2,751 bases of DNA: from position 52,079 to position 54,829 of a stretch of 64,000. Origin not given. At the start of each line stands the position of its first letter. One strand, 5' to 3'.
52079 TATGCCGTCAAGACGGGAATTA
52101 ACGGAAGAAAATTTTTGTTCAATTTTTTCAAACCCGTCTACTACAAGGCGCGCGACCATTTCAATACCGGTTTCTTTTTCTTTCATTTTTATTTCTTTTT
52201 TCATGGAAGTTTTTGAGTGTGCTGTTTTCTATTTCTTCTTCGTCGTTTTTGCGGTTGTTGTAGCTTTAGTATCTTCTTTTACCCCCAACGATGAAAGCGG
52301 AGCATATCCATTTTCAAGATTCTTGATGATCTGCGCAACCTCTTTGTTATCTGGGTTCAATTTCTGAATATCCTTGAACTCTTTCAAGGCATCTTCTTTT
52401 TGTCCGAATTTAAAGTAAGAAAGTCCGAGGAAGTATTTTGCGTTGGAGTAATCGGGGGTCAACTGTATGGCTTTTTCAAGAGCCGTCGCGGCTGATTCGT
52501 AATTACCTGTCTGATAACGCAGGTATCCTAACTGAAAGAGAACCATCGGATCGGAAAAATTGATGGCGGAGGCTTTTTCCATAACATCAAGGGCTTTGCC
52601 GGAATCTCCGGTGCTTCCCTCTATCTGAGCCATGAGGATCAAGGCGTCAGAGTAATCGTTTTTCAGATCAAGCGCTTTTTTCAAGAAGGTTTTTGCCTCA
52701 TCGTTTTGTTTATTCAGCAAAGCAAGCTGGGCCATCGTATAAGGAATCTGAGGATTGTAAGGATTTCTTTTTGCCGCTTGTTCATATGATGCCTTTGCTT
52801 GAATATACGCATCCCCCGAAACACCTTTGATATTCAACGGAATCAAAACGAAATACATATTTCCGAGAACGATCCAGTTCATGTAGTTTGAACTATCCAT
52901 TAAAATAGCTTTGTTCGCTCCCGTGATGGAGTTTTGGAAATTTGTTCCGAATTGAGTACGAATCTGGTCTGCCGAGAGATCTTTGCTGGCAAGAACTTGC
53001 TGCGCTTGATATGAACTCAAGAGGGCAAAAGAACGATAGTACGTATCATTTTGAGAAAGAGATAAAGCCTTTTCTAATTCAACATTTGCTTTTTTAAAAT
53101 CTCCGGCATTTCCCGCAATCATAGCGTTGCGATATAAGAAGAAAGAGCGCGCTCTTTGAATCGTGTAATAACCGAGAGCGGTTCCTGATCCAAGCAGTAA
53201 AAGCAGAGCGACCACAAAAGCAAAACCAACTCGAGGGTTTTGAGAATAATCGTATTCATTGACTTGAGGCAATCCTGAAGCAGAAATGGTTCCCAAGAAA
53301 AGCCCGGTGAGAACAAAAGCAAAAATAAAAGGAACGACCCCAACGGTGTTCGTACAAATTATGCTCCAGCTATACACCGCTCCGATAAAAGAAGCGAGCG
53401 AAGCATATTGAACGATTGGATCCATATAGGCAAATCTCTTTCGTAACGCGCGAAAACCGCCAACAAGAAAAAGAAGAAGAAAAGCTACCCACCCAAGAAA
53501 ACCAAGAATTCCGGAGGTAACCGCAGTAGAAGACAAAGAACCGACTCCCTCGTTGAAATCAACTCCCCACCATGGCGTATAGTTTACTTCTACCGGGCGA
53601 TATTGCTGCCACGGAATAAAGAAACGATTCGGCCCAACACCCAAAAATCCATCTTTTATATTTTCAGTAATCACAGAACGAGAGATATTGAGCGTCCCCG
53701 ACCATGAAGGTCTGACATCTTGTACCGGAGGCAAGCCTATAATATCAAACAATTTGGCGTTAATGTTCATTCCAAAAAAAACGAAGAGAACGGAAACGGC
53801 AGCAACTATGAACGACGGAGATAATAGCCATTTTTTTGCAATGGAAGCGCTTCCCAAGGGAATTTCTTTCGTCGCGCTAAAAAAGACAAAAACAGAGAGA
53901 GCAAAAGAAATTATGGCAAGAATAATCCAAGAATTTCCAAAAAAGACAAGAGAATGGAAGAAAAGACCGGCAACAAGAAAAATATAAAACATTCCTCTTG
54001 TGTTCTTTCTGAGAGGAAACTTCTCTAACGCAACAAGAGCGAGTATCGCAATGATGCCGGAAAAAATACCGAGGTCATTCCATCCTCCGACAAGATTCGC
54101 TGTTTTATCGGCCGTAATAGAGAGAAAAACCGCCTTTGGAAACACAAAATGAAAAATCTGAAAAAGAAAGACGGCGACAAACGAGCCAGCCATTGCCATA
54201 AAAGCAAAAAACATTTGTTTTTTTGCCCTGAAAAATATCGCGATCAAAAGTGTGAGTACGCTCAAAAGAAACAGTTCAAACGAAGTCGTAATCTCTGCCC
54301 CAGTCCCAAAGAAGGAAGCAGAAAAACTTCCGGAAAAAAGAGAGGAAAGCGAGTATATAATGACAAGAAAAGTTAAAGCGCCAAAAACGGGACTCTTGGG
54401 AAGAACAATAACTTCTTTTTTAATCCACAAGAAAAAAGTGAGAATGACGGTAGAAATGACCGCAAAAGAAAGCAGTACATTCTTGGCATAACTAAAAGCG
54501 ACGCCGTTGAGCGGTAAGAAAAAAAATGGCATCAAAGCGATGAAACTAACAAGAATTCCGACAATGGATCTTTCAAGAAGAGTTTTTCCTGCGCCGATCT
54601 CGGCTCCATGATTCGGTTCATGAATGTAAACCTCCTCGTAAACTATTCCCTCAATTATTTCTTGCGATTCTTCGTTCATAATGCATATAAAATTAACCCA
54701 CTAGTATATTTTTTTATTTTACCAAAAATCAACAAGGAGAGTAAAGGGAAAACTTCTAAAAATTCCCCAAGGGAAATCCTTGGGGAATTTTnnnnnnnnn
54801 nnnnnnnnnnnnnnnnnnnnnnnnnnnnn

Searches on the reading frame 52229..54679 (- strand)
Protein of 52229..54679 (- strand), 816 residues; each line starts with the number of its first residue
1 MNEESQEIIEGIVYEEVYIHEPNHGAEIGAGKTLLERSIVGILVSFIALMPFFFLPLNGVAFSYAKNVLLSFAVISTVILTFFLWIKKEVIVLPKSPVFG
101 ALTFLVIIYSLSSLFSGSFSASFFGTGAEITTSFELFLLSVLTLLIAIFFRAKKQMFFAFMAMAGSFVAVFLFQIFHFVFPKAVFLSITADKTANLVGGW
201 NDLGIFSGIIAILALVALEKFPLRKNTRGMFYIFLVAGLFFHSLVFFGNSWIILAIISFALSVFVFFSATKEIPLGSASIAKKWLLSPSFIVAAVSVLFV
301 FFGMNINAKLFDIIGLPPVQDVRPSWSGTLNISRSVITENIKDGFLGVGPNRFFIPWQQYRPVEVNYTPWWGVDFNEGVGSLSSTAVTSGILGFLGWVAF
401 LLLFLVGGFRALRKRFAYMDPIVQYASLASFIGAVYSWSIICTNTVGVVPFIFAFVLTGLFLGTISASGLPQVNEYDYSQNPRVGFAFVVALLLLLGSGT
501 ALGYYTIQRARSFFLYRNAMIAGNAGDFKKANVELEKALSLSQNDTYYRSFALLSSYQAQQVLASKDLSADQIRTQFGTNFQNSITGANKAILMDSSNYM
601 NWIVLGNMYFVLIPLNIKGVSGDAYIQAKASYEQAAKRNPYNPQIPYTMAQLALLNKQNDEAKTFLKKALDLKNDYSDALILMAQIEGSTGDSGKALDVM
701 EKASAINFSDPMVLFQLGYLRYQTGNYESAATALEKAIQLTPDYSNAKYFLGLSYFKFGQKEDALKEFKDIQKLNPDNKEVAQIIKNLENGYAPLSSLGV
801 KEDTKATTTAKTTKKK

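Call 12: search_protein_families(library=ncbifam, proteins=[window:52229-54679:-], max_evalue=0.001)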
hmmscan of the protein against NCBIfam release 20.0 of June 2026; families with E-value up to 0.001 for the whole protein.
window:52229-54679:- (816 aa): 22 families
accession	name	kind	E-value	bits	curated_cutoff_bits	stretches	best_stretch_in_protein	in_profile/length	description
TIGR02917.1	PEP_TPR_lipo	equivalog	1e-21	76.6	312.2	1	627-780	143-296/899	XrtA/PEP-CTERM system TPR-repeat protein PrsT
TIGR02521.1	type_IV_pilW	equivalog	5.6e-14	52.3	154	2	716-781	36-101/234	type IV pilus biogenesis/stability protein PilW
NF040959.1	MamA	equivalog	7.2e-14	51.7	200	1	658-783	52-177/204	magnetosome protein MamA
NF033762.1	social_mot_Tgl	equivalog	3.7e-11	42.8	225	1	627-780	49-205/252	social motility TPR repeat lipoprotein Tgl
TIGR00990.1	3a0801s09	subfamily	6.7e-10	38.2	757.25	1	623-782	308-470/615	mitochondrial import receptor subunit TOM70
TIGR02552.1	LcrH_SycD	equivalog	9.1e-10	38.4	104.8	1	707-788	48-129/136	SycD/LcrH family type III secretion system chaperone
TIGR00540.1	TPR_hemY_coli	hypoth_equivalog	5.2e-09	35.4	142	1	631-703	314-385/385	heme biosynthesis-associated TPR protein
NF047371.1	FlcA_CTERM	equivalog_domain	1.8e-08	33.4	300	1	683-774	444-536/646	periplasmic flagellar collar protein FlcA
NF047507.1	TPR_BatC_Lepto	exception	5e-08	32.7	175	1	702-789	49-140/214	TPR repeat-containing protein BatC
NF033758.1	gliding_GltE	equivalog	5.4e-08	32.2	225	0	716-781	261-326/411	adventurous gliding motility TPR repeat lipoprotein GltE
NF047558.1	TPR_END_plus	domain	3.2e-07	30.2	32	0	716-744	4-32/56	TPR end-of-group domain-containing protein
NF033920.0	C39_PA2778_fam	equivalog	1.1e-06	28.3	150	0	627-706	174-253/255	PA2778 family cysteine peptidase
NF008757.0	PRK11788.1-5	equivalog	5e-06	25.9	363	0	646-703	183-240/388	lipopolysaccharide assembly protein LapB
NF002725.1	PRK02603.1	equivalog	9.3e-06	25.8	143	0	660-733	52-128/173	photosystem I assembly protein Ycf3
NF052415.1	T3SS_chap_SctY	equivalog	9.4e-06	26.1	70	0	714-780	9-75/106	type III secretion apparatus assembly chaperone SctY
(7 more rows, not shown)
